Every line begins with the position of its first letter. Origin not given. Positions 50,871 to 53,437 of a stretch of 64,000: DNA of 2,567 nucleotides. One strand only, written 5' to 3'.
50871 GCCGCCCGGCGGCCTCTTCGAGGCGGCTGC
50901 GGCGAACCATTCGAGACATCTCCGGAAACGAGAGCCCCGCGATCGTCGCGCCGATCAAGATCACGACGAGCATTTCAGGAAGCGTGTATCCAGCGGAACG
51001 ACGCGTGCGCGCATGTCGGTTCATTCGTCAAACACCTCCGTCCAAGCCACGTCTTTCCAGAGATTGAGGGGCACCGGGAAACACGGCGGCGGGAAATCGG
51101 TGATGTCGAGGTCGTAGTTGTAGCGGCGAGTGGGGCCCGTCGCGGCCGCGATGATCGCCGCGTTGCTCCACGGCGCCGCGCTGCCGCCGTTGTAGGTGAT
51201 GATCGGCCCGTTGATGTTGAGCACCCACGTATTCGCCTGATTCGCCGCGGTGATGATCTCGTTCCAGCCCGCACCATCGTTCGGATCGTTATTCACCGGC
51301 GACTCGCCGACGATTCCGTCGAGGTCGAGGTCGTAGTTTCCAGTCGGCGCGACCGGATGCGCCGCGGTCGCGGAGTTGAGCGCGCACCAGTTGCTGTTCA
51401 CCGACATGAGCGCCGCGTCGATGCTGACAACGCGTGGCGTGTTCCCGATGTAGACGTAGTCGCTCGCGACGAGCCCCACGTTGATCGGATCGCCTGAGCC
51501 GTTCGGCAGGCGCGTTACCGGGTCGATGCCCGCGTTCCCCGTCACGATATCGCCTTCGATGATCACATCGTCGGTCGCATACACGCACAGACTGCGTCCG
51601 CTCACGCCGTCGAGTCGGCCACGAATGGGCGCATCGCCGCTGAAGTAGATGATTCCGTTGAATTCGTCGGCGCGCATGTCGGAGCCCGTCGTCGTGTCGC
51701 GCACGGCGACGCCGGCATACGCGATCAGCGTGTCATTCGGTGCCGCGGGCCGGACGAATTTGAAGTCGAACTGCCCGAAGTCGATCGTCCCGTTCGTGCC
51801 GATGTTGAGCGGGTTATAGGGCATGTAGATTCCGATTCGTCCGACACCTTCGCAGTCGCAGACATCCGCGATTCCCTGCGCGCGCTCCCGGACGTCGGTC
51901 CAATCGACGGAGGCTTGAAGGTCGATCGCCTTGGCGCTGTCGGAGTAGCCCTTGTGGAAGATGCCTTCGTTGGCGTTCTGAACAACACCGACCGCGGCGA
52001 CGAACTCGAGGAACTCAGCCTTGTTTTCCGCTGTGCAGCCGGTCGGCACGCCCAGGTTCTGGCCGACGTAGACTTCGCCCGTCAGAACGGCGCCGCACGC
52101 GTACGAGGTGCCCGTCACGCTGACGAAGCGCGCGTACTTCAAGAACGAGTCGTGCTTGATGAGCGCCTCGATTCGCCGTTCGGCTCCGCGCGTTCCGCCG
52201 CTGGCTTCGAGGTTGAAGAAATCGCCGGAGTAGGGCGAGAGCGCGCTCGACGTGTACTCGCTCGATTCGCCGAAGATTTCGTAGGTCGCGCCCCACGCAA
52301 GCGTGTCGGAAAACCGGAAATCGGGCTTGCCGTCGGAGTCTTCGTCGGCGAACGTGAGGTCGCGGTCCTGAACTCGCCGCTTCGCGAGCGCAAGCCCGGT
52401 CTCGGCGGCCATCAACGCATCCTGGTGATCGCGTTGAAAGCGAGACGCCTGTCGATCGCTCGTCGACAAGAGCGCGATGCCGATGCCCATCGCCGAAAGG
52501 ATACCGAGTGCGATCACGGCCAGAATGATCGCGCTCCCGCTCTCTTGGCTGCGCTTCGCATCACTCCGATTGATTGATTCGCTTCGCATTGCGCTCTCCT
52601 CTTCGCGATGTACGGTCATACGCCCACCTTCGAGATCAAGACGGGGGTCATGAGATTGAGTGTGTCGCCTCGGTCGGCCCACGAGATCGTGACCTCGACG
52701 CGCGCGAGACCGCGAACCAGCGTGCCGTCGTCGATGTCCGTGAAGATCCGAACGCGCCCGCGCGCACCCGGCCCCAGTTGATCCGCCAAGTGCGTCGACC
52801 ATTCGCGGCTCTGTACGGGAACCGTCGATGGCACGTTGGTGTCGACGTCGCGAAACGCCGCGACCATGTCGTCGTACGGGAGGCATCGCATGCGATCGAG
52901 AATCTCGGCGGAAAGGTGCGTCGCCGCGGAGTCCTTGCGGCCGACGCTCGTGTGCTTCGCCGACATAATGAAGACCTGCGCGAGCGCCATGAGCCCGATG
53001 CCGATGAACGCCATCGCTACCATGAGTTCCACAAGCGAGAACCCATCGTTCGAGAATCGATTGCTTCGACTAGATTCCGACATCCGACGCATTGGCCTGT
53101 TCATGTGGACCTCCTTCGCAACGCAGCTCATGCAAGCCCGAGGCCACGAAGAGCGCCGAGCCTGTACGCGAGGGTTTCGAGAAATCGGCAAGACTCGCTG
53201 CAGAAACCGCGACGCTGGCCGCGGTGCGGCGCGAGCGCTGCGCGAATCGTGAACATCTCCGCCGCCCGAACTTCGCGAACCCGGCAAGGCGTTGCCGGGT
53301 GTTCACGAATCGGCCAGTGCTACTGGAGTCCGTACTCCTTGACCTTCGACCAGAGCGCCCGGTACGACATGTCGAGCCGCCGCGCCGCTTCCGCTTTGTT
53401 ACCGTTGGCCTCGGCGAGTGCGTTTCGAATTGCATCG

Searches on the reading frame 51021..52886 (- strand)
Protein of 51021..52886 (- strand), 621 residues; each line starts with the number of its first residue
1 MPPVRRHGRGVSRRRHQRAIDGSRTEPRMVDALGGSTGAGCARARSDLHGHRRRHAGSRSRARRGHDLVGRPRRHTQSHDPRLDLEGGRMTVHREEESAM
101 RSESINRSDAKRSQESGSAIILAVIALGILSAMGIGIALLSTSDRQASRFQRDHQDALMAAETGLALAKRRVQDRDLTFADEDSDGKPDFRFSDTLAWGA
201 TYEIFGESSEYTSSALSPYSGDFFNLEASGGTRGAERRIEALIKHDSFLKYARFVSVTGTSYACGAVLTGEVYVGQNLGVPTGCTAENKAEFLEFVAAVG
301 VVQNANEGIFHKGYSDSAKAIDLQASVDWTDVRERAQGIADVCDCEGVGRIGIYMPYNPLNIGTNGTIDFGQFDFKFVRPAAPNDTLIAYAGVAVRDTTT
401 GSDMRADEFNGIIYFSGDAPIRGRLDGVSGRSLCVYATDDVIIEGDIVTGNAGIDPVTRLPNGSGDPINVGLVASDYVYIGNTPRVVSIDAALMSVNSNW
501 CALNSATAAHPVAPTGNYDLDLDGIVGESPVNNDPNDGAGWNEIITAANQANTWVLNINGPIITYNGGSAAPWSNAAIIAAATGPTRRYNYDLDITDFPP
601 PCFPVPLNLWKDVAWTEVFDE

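Call 4: search_protein_families(library=pfam, proteins=[window:51021-52886:-], max_evalue=0.1)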
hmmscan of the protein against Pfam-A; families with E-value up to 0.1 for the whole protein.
window:51021-52886:- (621 aa): 1 family
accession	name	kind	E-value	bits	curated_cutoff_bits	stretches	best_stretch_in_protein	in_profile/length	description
PF14341.11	PilX_N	-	0.00032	21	25.5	1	116-166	1-51/51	PilX N-terminal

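Call 5: search_protein_families(library=ncbifam, proteins=[window:51021-52886:-], max_evalue=0.1)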
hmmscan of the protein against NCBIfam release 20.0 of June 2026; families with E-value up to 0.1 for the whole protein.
window:51021-52886:- (621 aa): 0 families

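Call 26: find_homologous_proteins(query=window:51021-52589:-, max_evalue=0.001)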
Query window:51021-52589:- (522 aa): 140 proteins with E <= 0.001 among 8000 candidates; the best 120 are listed.
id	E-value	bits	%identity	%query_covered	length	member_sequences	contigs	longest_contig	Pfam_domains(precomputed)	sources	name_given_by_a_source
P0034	0.0e+0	1075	89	100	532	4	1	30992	-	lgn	-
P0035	6.1e-257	872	71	100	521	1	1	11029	PF14341.12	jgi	jgi:hypothetical protein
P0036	1.1e-252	858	70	100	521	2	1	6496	PF14341.12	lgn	-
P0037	2.3e-252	857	71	98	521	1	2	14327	PF14341.12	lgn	-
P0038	6.5e-251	852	70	98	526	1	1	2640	PF14341.12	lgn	-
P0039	6.7e-248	842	69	100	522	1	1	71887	PF14341.12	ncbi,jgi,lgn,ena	-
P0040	2.7e-209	714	62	93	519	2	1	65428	PF14341.12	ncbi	ncbi:MAG: pilus assembly PilX N-terminal domain-containing protein [Candidatus Eisenbacteria bacteri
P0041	3.0e-209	714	62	93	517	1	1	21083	PF14341.12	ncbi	ncbi:MAG: PilX N-terminal domain-containing pilus assembly protein [Candidatus Eisenbacteria bacteri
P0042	1.9e-206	705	60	98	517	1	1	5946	PF14341.12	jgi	-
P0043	2.1e-206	705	61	93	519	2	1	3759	PF14341.12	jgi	-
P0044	5.1e-206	704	61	93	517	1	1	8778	PF14341.12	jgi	jgi:hypothetical protein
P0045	8.8e-206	703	60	97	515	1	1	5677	PF14341.12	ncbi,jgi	-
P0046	3.1e-205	701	60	98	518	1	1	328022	PF14341.12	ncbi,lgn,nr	ncbi:MAG: hypothetical protein JW958_08430 [Candidatus Eisenbacteria bacterium]|nr:hypothetical prot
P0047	4.6e-205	700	61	97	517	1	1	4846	PF14341.12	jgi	jgi:hypothetical protein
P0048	5.6e-205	700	60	93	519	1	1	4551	PF14341.12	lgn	-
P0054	4.2e-200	684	58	97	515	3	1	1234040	PF14341.12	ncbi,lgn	-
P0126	1.4e-153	531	49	97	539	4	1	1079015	PF14341.12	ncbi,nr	ncbi:MAG: hypothetical protein IPK72_06665 [Candidatus Eisenbacteria bacterium]|nr:hypothetical prot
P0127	3.6e-153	529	48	92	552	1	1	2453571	PF14341.12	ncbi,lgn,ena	-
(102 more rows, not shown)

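Call 29: find_encoding_contigs(protein=P0127, flank=9000, max_places=1)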
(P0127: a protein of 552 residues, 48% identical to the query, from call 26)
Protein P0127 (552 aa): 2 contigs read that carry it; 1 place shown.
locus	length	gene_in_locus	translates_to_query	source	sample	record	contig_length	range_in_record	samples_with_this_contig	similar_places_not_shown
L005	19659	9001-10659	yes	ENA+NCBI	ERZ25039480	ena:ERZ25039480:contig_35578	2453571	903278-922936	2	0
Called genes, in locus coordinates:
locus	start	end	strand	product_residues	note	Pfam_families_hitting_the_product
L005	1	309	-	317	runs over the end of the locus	PF01557:FAA_hydrolase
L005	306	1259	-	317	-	PF03279:Lip_A_acyltrans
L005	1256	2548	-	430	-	PF02481:DNA_processg_A, PF18306:LDcluster4 (weak)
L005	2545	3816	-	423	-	PF01018:GTP1_OBG, PF01926:MMR_HSR1, PF02421:FeoB_N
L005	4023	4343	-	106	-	PF09723:Zn_ribbon_8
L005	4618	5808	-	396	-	PF00155:Aminotran_1_2, PF01041:DegT_DnrJ_EryC1 (weak)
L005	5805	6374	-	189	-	PF01467:CTP_transf_like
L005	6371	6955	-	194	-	PF03602:Cons_hypoth95, PF05175:MTS (weak)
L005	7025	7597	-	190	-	PF01202:SKI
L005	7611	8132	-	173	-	PF02416:TatA_B_E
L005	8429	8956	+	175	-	PF07963:N_methyl (weak)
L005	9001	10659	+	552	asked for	PF14341:PilX_N (weak)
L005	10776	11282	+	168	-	-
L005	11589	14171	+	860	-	PF16656:Pur_ac_phosph_N (faint), PF00041:fn3 (weak), PF06439:3keto-disac_hyd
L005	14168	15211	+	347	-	-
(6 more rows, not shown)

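Call 30: find_encoding_contigs(protein=P0126, flank=9000, max_places=1)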
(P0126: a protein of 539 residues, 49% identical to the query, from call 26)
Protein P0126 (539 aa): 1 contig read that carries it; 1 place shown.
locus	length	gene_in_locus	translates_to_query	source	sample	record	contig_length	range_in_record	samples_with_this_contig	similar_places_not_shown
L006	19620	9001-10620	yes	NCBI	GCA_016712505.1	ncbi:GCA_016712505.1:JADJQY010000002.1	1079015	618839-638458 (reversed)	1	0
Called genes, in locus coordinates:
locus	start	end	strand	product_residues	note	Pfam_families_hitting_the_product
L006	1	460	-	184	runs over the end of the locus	PF01202:SKI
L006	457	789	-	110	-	PF02416:TatA_B_E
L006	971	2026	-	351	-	PF18990:DUF5723 (faint)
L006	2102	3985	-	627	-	-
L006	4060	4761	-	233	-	-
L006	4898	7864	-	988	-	PF13620:CarboxypepD_reg, PF13715:CarbopepD_reg_2, PF07715:Plug, PF00593:TonB_dep_Rec_b-barrel, PF14905:OMP_b-brl_3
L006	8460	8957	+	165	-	PF07963:N_methyl (weak)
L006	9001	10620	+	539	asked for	PF14341:PilX_N (weak)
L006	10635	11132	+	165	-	-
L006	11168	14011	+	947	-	PF07963:N_methyl (weak), PF00041:fn3 (faint), PF16656:Pur_ac_phosph_N (faint), PF06439:3keto-disac_hyd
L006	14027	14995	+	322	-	-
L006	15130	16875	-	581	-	PF17297:PEPCK_N, PF00821:PEPCK_GTP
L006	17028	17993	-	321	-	PF00126:HTH_1, PF03466:LysR_substrate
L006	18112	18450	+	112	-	PF02482:Ribosomal_S30AE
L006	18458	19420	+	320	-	PF03741:TerC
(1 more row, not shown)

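Call 31: find_encoding_contigs(protein=P0054, flank=9000, max_places=1)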
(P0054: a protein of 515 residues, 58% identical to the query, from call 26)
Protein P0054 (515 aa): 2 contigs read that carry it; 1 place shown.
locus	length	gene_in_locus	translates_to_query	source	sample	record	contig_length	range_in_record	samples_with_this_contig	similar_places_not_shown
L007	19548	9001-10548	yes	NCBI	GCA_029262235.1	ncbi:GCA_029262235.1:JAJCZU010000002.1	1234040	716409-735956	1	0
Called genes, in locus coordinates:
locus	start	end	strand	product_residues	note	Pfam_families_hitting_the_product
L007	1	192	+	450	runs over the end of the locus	PF00072:Response_reg, PF00158:Sigma54_activat, PF14532:Sigma54_activ_2, PF07728:AAA_5, PF25601:AAA_lid_14, PF02954:HTH_8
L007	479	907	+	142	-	PF07963:N_methyl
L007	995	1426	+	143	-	PF07963:N_methyl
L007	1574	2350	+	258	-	PF00005:ABC_tran, PF13304:AAA_21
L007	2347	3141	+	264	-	PF01061:ABC2_membrane (weak), PF12679:ABC2_membrane_2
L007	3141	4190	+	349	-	-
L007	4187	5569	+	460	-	PF00989:PAS, PF08448:PAS_4, PF13426:PAS_9 (weak), PF00512:HisKA (weak), PF02518:HATPase_c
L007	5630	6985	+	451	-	PF00072:Response_reg, PF00158:Sigma54_activat, PF14532:Sigma54_activ_2, PF01078:Mg_chelatase (faint), PF07724:AAA_2 (weak), PF07728:AAA_5, PF25601:AAA_lid_14, PF02954:HTH_8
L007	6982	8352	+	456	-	PF13517:FG-GAP_3 (weak)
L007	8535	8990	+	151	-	PF07963:N_methyl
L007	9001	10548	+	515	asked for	PF14341:PilX_N (faint)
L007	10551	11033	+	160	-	-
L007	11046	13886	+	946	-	PF07963:N_methyl (weak), PF00041:fn3 (faint)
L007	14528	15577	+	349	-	PF11104:PilM_2, PF06723:MreB_Mbl (faint), PF14450:FtsA (weak)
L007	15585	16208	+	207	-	PF05137:PilN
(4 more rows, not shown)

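Call 60: search_solved_structures(query=A4, max_evalue=10, show_alignments=2)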
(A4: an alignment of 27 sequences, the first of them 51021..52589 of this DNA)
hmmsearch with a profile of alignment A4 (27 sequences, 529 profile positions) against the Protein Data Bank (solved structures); distinct sequences matched with E-value up to 10: 3.
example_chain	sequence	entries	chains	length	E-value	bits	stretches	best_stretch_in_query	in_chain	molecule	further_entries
9w96_A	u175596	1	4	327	0.42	12.1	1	343-405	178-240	3-oxopimeloyl-[acyl-carrier-protein] synthase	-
9j6e_A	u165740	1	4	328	0.43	12.1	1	343-405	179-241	3-oxopimeloyl-[acyl-carrier-protein] synthase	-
6kue_A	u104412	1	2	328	0.43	12.1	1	343-405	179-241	3-oxoacyl-[acyl-carrier-protein] synthase III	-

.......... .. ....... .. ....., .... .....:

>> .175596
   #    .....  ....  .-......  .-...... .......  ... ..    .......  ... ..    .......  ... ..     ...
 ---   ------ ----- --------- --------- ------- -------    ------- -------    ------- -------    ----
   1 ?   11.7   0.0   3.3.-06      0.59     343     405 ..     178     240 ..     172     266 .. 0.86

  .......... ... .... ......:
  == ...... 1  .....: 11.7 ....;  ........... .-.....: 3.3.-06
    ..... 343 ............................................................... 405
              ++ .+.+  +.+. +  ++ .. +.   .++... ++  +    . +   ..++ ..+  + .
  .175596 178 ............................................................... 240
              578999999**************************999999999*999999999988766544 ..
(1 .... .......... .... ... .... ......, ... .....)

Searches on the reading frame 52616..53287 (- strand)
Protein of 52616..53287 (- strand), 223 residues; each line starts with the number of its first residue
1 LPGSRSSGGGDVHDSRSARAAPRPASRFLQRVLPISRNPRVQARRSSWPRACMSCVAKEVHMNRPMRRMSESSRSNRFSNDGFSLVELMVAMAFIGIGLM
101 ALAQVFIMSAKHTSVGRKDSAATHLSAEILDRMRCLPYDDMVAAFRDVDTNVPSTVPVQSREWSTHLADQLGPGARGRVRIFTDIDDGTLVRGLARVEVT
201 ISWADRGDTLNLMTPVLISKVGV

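Call 4: search_protein_families(library=pfam, proteins=[window:52616-53287:-], max_evalue=0.1)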
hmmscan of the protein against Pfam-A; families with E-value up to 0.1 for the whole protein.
window:52616-53287:- (223 aa): 2 families
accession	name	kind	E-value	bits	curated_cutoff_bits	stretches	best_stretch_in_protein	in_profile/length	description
PF07963.17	N_methyl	-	4.8e-05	23.2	21.2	1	80-102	4-26/27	Prokaryotic N-terminal methylation motif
PF23742.1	VBS_C3G9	-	0.078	13.5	27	0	81-134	62-115/120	C3G9 VBS-like domain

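Call 5: search_protein_families(library=ncbifam, proteins=[window:52616-53287:-], max_evalue=0.1)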
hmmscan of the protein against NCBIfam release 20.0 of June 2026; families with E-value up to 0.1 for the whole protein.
window:52616-53287:- (223 aa): 7 families
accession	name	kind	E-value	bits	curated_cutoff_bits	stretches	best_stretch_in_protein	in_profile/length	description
TIGR02523.1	type_IV_pilV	equivalog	7.4e-10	39.5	52.2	1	81-138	2-59/139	type IV pilus modification protein PilV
TIGR02532.1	IV_pilin_GFxxxE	domain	9.4e-05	22.1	16.3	1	82-102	3-23/24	prepilin-type N-terminal cleavage/methylation domain-containing protein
NF007848.0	PRK10557.1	equivalog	0.00074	18.9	120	1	75-112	5-42/192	prepilin peptidase-dependent protein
NF038303.1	EPS_HpsB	equivalog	0.0043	17.1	150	1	79-112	1-34/211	hormogonium polysaccharide secretion pseudopilin HpsB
TIGR01708.2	typeII_sec_gspH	equivalog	0.012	15.6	80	1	81-107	2-28/169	type II secretion system minor pseudopilin GspH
NF041775.1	typeIV_PilA_Myxo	equivalog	0.019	14.9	400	1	78-107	6-36/214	type IV pilin protein PilA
TIGR02596.1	TIGR02596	subfamily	0.079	13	70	0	83-128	1-43/196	Verru_Chthon cassette protein D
